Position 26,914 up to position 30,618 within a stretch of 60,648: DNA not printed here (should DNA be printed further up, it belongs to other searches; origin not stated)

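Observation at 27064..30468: Orphan ~1130-aa lipoprotein with an unusual domain combination in an otherwise housekeeping region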

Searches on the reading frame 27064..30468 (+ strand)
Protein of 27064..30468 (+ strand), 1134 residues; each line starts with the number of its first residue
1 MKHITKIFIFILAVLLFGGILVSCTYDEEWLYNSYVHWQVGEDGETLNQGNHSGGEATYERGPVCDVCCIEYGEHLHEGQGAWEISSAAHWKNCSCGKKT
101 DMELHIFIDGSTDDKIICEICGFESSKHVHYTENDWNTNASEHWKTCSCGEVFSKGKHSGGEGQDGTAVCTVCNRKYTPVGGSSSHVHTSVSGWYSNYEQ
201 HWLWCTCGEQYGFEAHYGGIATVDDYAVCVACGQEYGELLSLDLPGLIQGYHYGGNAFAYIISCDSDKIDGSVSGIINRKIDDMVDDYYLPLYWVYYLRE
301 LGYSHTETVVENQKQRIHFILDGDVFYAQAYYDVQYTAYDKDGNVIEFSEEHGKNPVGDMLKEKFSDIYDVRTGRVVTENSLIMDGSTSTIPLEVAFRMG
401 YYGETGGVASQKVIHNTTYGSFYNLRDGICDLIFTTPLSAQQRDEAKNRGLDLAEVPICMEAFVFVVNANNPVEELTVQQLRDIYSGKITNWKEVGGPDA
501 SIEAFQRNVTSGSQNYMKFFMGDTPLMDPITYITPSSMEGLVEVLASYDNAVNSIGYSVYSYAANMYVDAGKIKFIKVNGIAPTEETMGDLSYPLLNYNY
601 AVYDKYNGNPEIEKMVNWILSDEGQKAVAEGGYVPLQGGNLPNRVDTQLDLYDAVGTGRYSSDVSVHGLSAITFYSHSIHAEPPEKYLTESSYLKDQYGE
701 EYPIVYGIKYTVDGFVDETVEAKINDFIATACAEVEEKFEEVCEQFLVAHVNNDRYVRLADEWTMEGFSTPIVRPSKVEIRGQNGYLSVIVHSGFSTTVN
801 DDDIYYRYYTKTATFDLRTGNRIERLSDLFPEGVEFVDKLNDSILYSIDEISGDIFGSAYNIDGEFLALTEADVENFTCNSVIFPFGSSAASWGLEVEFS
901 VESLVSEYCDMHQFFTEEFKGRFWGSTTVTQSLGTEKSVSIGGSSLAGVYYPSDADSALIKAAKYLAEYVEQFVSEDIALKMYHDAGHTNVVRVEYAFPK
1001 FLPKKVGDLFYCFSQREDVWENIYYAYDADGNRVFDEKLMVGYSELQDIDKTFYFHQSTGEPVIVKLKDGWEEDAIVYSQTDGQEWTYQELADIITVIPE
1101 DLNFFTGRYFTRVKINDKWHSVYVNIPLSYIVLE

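Call 3: search_protein_families(library=pfam, proteins=[window:27064-30468:+], max_evalue=1)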
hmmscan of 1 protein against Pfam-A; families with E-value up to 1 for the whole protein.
window:27064-30468:+ (1134 aa): 2 families
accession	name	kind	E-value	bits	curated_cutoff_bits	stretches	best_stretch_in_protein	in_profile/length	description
PF12849.12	PBP_like_2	-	5.5e-26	92.4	27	1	423-623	52-267/267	PBP superfamily domain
PF01547.30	SBP_bac_1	-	0.012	16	26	1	559-626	225-307/307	Bacterial extracellular solute-binding protein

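Call 4: search_protein_families(library=ncbifam, proteins=[window:27064-30468:+], max_evalue=1)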
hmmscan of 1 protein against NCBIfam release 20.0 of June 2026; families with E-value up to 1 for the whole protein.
window:27064-30468:+ (1134 aa): 4 families
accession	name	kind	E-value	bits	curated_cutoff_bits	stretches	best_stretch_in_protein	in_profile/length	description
TIGR02136.1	ptsS_2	subfamily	2.5e-37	128.6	206.6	1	377-636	38-295/295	phosphate ABC transporter substrate-binding protein PstS family protein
TIGR00975.1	3a0107s03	equivalog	1.5e-06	27.5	205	2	437-494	57-114/315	phosphate ABC transporter substrate-binding protein PstS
NF047566.1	SE1626_fam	equivalog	0.06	13.2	70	1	1-24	1-24/55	SE1626 family protein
NF004453.0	PRK05786.1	equivalog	0.089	12.3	243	1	574-640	171-235/238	3-ketoacyl-(acyl-carrier-protein) reductase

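Call 7: find_homologous_proteins(query=window:27064-30465:+)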
Query window:27064-30465:+ (1134 aa): 243 proteins with E <= 0.001 among 8000 candidates; the best 120 are listed.
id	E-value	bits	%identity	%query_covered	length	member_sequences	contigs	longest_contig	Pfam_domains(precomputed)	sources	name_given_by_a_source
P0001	0.0e+0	2663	100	100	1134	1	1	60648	PF12849.13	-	-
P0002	0.0e+0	1732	67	100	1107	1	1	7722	PF12849.13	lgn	-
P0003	0.0e+0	1409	56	98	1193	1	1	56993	PF12849.13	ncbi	-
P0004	0.0e+0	1281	54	100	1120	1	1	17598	PF12849.13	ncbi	-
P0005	0.0e+0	1220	48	100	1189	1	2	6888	PF12849.13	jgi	-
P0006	4.1e-278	944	43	56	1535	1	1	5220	PF13531.12,PF01547.31,PF12849.13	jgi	-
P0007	6.0e-111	390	42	48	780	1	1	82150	PF13531.12,PF01547.31,PF12849.13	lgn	-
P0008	2.2e-105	372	42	24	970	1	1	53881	PF12849.13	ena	-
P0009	2.5e-105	372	39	24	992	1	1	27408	PF12849.13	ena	-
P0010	2.1e-103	365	35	64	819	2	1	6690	PF12849.13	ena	-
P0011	3.2e-102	362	42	48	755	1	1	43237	PF12849.13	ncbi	-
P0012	1.4e-101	359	43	41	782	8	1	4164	PF12849.13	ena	-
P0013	2.1e-99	352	35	62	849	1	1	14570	PF12849.13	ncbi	-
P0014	3.4e-99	351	43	42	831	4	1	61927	PF12849.13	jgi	-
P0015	9.8e-98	347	43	41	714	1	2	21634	PF12849.13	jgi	-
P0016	1.2e-97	346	40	47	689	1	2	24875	PF12849.13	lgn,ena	-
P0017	6.8e-97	344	41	41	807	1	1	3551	PF12849.13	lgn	-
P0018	1.1e-96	343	43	42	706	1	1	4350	PF12849.13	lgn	-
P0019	1.3e-96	343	36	62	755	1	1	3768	PF12849.13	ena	-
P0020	1.9e-96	342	40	45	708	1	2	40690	PF12849.13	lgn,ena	-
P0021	1.5e-95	339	43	42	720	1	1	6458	PF12849.13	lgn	-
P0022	2.0e-95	339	41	44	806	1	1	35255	PF12849.13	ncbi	-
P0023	3.6e-95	338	42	41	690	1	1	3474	PF12849.13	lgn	-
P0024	6.8e-95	337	38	49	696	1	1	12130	PF12849.13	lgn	-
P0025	7.5e-95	337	43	41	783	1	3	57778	PF12849.13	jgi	-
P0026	1.4e-94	336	37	49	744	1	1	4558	PF12849.13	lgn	-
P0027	1.7e-94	336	43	41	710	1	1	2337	PF12849.13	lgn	-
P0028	3.2e-94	335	40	43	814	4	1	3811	PF12849.13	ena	-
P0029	3.9e-94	335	38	49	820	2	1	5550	PF12849.13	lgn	-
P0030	4.5e-94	335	42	42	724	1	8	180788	PF12849.13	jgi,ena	-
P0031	5.9e-94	334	41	44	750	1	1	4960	PF13531.12,PF12849.13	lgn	-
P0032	9.0e-94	334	39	48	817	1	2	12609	PF12849.13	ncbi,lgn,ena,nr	ncbi:MAG: substrate-binding domain-containing protein [Oscillospiraceae bacterium]|nr:substrate-bind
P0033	1.0e-93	333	42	44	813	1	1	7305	PF12849.13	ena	-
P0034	1.7e-93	333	40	43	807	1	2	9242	PF12849.13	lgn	-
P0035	2.2e-93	332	40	43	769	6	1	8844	PF12849.13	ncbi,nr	ncbi:MAG: substrate-binding domain-containing protein [Oscillospiraceae bacterium]|nr:substrate-bind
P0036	3.4e-93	332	44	41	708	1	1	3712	PF12849.13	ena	-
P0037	4.5e-93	331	39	44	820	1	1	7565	PF12849.13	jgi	-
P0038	5.9e-93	331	41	44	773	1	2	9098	PF12849.13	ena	-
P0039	1.8e-92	329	49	32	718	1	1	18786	PF13531.12,PF12849.13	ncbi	-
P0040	2.4e-92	329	39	48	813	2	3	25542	PF12849.13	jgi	-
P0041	2.9e-92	329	37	48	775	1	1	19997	PF12849.13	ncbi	-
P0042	4.3e-92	328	39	44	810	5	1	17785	PF12849.13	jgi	jgi:phosphate transport system substrate-binding protein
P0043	6.2e-92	327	35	55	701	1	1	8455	PF12849.13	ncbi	-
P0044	1.2e-91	326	58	24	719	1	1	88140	PF12849.13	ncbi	-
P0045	1.7e-91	326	38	48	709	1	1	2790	PF12849.13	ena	-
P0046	1.7e-91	326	35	61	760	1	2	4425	PF12849.13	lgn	-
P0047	1.9e-91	326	36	61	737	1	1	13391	PF12849.13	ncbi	-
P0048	2.8e-91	325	35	53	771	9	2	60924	PF12849.13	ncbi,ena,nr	ncbi:MAG: substrate-binding domain-containing protein [Oscillospiraceae bacterium]|nr:substrate-bind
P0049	2.9e-91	325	41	44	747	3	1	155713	PF12849.13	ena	-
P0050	3.2e-91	325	43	41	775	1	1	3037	PF12849.13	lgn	-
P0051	5.1e-91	324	40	43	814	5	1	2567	PF12849.13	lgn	-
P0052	9.9e-91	323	40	43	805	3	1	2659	PF12849.13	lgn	-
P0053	1.6e-90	323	41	42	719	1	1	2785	PF12849.13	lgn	-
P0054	1.6e-90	323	39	47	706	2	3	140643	PF13531.12,PF12849.13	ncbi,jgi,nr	ncbi:MAG: hypothetical protein E7549_00745 [Ruminococcaceae bacterium]|nr:hypothetical protein [Osci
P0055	1.8e-90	323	38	47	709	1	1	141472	PF12849.13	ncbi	-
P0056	2.6e-90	322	40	43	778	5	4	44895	PF12849.13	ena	-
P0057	3.0e-90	322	39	45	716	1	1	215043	PF12849.13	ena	-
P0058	4.6e-90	321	39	47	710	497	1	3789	PF12849.13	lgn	-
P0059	5.1e-90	321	39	44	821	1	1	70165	PF12849.13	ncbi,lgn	-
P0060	5.3e-90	321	42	41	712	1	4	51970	PF12849.13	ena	-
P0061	1.1e-89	320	40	44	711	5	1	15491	PF12849.13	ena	-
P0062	1.5e-89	320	41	42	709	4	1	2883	PF12849.13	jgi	-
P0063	1.5e-89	320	56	24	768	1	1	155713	PF12849.13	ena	-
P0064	2.5e-89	319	42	40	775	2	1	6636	PF13531.12,PF12849.13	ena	-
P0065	3.0e-89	319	39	44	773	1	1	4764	PF12849.13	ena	-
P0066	3.4e-89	318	38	46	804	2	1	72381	PF12849.13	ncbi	-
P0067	4.2e-89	318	38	47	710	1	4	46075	PF12849.13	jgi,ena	-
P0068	4.8e-89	318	41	41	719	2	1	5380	PF12849.13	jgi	-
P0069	5.1e-89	318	36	48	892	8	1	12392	PF12849.13,PF20251.5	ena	-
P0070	5.1e-89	318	38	47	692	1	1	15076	PF12849.13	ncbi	-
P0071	5.5e-89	318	39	45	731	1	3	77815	PF12849.13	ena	-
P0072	6.1e-89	318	38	47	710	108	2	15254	PF12849.13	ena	-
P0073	7.7e-89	317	41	41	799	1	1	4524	PF12849.13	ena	-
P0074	8.2e-89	317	41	41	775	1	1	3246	PF12849.13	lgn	-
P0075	8.9e-89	317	37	48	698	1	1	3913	PF12727.13,PF12849.13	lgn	-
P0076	9.4e-89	317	39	46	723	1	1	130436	PF12849.13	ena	-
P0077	1.1e-88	317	38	48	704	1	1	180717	PF12849.13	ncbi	-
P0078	1.4e-88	316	41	42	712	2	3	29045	PF12849.13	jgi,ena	-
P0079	1.5e-88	316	39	45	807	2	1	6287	PF12849.13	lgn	-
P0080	1.9e-88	316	38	48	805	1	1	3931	PF12849.13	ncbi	-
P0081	2.7e-88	315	38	48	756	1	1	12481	PF12849.13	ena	-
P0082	3.9e-88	315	41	44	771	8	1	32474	PF12849.13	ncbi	-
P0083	4.1e-88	315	39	44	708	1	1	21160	PF12849.13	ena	-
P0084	4.5e-88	315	38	45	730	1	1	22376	PF12849.13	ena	-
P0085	6.5e-88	314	40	41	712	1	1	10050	PF12849.13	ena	-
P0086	8.1e-88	314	39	44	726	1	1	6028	PF12849.13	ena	-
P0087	8.6e-88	314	35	60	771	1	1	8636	PF12849.13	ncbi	-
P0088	8.7e-88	314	40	39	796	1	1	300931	PF12849.13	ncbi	-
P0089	1.1e-87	313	39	45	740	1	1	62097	PF12849.13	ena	-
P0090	1.3e-87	313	39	45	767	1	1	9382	PF12849.13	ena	-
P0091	1.8e-87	313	34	63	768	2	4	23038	PF13531.12,PF12849.13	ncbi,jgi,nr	ncbi:MAG: hypothetical protein E7658_08280 [Ruminococcaceae bacterium]|nr:hypothetical protein [Osci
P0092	2.0e-87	313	39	45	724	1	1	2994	PF12849.13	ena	-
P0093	2.7e-87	312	38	46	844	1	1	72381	PF12849.13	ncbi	-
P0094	2.9e-87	312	38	45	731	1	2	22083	PF12849.13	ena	-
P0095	3.2e-87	312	39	45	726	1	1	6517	PF12849.13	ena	-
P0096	3.7e-87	312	39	45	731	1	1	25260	PF12849.13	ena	-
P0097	4.0e-87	312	39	45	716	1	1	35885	PF12849.13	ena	-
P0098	5.6e-87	311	42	42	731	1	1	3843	PF12849.13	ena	-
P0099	5.9e-87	311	39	44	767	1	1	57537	PF12849.13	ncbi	-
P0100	6.6e-87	311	39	45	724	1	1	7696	PF12849.13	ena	-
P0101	7.3e-87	311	38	45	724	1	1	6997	PF12849.13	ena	-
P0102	7.6e-87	311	39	45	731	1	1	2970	PF12849.13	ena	-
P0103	8.3e-87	310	41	41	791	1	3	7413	PF12849.13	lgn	-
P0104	9.1e-87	310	35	48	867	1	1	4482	PF12849.13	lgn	-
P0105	9.7e-87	310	39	45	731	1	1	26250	PF12849.13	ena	-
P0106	1.0e-86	310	39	45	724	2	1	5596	PF12849.13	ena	-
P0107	1.2e-86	310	38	45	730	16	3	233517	PF12849.13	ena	-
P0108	1.4e-86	310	39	44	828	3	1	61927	PF12849.13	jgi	-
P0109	1.6e-86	310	39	45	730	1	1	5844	PF12849.13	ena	-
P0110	2.1e-86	309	41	40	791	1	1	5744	PF12849.13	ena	-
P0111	2.5e-86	309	39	45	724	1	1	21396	PF12849.13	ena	-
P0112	3.0e-86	309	39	45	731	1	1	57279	PF12849.13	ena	-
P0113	3.2e-86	309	39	45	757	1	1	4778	PF12849.13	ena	-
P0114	3.4e-86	308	39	45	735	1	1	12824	PF12849.13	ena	-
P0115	4.4e-86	308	39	45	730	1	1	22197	PF12849.13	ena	-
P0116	4.7e-86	308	38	45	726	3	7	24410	PF12849.13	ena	-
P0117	4.9e-86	308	40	41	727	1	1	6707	PF12849.13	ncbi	-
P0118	5.5e-86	308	36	47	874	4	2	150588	PF12849.13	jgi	-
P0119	5.5e-86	308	38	48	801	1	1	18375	PF12849.13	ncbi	-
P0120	6.1e-86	308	38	45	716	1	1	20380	PF12849.13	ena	-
